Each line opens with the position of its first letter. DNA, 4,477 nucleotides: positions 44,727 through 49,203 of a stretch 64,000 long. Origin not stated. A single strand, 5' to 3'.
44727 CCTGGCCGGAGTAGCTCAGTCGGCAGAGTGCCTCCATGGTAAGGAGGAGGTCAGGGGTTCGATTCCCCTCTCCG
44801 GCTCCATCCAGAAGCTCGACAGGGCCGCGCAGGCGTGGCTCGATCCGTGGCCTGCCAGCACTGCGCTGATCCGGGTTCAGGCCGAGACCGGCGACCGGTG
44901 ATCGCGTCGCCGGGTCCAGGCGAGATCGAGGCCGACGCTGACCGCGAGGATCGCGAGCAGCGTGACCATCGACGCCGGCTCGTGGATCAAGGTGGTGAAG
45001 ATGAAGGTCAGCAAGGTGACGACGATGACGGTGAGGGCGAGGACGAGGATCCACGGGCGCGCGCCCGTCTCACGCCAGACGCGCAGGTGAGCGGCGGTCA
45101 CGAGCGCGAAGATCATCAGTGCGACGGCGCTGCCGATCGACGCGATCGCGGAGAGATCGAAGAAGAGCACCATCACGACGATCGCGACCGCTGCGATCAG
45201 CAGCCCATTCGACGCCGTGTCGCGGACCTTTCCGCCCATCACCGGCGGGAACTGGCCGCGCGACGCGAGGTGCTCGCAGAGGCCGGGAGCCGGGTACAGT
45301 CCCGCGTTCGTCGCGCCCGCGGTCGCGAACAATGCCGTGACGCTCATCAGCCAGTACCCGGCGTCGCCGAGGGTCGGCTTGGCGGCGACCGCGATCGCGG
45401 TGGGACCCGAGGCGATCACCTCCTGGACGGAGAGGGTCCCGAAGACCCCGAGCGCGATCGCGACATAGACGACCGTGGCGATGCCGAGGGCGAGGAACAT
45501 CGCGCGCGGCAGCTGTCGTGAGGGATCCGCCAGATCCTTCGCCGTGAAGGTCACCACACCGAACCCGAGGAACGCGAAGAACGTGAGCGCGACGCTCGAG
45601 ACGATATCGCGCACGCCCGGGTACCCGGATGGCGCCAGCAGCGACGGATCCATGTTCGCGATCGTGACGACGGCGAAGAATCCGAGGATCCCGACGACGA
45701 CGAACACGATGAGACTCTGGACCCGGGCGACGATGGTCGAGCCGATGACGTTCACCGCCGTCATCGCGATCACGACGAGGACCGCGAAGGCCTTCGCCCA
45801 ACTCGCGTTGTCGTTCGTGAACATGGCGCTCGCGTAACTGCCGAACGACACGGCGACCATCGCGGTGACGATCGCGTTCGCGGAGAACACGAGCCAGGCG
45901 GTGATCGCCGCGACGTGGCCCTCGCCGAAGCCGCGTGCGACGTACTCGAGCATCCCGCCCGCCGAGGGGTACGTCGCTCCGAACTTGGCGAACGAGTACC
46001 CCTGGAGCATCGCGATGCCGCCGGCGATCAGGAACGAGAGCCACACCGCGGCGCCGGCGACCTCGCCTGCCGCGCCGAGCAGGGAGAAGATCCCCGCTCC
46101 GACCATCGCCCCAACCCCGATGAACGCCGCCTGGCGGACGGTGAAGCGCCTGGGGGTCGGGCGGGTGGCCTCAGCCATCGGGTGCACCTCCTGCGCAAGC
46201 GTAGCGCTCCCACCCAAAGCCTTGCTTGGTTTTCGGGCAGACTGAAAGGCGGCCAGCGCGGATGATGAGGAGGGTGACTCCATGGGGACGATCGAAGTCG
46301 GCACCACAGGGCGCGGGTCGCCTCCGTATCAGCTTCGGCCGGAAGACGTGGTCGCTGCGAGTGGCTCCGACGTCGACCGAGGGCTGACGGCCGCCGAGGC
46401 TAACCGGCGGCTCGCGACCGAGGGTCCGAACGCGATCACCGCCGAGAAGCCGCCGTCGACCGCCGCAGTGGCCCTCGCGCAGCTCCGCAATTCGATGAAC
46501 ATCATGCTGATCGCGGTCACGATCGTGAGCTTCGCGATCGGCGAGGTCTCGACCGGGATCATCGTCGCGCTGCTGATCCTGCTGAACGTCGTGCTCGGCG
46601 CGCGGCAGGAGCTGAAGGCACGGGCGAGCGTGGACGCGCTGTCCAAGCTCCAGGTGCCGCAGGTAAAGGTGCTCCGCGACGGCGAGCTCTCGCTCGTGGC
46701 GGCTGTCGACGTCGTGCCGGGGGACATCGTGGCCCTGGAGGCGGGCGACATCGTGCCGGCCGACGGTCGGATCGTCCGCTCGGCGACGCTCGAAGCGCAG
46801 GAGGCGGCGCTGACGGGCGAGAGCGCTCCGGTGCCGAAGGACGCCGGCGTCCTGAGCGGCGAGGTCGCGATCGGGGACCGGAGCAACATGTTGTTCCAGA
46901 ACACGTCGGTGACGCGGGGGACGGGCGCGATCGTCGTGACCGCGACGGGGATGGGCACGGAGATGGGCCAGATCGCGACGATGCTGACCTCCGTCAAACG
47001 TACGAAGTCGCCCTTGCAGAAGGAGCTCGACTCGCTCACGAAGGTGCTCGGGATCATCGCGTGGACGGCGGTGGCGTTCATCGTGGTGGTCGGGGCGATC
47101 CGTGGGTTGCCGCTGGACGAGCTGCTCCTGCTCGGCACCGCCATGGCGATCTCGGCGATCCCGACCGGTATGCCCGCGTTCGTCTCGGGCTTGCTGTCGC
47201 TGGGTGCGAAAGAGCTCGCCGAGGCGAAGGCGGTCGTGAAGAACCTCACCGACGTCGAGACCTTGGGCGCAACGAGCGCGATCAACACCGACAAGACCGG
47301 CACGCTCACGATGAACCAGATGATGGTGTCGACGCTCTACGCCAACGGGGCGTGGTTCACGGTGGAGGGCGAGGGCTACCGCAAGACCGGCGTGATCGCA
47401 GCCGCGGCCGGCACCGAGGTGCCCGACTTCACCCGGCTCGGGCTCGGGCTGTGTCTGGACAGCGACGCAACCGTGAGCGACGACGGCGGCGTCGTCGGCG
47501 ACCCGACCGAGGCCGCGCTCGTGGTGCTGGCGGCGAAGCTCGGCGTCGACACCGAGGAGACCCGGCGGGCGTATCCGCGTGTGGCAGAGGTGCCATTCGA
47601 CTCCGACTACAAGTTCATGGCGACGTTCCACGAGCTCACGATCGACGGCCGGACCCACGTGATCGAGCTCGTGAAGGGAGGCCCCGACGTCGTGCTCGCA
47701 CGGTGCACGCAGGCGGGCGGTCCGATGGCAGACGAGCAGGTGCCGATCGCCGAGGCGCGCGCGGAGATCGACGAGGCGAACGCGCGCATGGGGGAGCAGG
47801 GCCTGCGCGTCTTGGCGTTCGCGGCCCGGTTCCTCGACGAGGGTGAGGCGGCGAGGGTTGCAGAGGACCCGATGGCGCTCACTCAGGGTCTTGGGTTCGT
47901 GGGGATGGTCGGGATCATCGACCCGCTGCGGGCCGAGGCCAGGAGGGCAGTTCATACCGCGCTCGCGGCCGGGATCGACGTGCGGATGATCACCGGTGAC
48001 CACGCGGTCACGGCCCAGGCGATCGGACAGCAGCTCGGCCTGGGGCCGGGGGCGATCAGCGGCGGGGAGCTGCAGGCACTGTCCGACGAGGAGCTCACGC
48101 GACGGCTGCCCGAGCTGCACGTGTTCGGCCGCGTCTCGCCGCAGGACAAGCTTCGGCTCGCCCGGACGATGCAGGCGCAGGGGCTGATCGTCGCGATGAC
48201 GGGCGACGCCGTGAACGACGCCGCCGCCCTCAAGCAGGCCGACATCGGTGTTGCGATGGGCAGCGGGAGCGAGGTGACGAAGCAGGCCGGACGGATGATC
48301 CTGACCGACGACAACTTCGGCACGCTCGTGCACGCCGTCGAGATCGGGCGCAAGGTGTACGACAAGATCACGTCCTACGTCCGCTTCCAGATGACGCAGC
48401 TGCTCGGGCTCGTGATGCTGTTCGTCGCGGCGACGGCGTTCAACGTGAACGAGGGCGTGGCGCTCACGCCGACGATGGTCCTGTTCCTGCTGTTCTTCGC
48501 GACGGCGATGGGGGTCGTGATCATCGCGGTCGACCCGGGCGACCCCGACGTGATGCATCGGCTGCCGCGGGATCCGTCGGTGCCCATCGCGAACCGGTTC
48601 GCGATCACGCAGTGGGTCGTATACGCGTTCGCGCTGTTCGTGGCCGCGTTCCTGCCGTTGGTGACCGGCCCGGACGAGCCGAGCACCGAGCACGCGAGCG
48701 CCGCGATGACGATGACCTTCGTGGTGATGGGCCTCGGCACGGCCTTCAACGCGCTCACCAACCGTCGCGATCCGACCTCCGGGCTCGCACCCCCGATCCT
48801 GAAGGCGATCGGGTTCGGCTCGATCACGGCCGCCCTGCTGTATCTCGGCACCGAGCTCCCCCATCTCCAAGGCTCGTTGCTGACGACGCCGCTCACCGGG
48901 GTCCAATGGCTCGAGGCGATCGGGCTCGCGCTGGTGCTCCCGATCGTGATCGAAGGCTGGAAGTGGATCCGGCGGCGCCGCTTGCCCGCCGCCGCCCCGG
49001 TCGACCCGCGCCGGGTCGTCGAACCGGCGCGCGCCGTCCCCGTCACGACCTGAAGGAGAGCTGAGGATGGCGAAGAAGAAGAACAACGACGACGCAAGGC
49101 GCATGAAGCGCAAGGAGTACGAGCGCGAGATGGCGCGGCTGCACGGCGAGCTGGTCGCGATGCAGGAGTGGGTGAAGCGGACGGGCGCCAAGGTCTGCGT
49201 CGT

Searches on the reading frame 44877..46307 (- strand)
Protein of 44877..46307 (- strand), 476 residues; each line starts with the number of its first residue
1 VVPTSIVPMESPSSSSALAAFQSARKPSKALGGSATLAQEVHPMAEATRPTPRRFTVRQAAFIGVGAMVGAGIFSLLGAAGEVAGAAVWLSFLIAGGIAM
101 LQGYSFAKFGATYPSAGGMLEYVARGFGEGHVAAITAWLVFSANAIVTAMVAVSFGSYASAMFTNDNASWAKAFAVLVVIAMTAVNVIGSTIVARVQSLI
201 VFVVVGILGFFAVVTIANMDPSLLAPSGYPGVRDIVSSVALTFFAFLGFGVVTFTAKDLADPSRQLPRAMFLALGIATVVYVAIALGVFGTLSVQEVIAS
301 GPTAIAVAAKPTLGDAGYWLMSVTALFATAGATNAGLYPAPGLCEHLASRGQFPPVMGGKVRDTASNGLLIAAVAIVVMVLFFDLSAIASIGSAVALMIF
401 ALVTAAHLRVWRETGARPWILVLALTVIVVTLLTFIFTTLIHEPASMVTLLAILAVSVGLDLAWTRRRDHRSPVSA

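Call 13: search_protein_families(library=pfam, max_evalue=0.001, proteins=[window:44877-46307:-])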
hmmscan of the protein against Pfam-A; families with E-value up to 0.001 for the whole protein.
window:44877-46307:- (476 aa): 3 families
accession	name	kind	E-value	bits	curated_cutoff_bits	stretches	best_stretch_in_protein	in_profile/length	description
PF13520.12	AA_permease_2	-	7.3e-28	98.1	27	1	56-439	2-405/427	Amino acid permease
PF00324.27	AA_permease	-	2.3e-19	69.9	24.6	1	61-421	3-392/470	Amino acid permease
PF03845.19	Spore_permease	-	1.7e-15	57.2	23.4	1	56-298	3-240/321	Spore germination protein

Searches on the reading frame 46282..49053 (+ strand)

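Call 13: search_protein_families(library=pfam, max_evalue=0.001, proteins=[window:46282-49053:+])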
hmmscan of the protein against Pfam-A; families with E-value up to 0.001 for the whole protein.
window:46282-49053:+ (923 aa): 6 families
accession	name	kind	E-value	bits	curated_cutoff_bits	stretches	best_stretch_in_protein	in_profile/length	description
PF00122.25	E1-E2_ATPase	-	1.2e-46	159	28.1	1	123-314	2-180/181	E1-E2 ATPase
PF00689.26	Cation_ATPase_C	-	3.9e-21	76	27.3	1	726-896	2-175/175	Cation transporting ATPase, C-terminus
PF13246.12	Cation_ATPase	-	8.5e-21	74.2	21.7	1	401-477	16-90/91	Cation transport ATPase (P-type)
PF00702.32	Hydrolase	-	3.2e-15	57.5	26.4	1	533-654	85-191/191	haloacid dehalogenase-like hydrolase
PF00690.31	Cation_ATPase_N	-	1e-13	51.1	20.4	1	16-83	2-69/69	Cation transporter/ATPase, N-terminus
PF08282.18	Hydrolase_3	-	0.00012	22.3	20.9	1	630-682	199-251/255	haloacid dehalogenase-like hydrolase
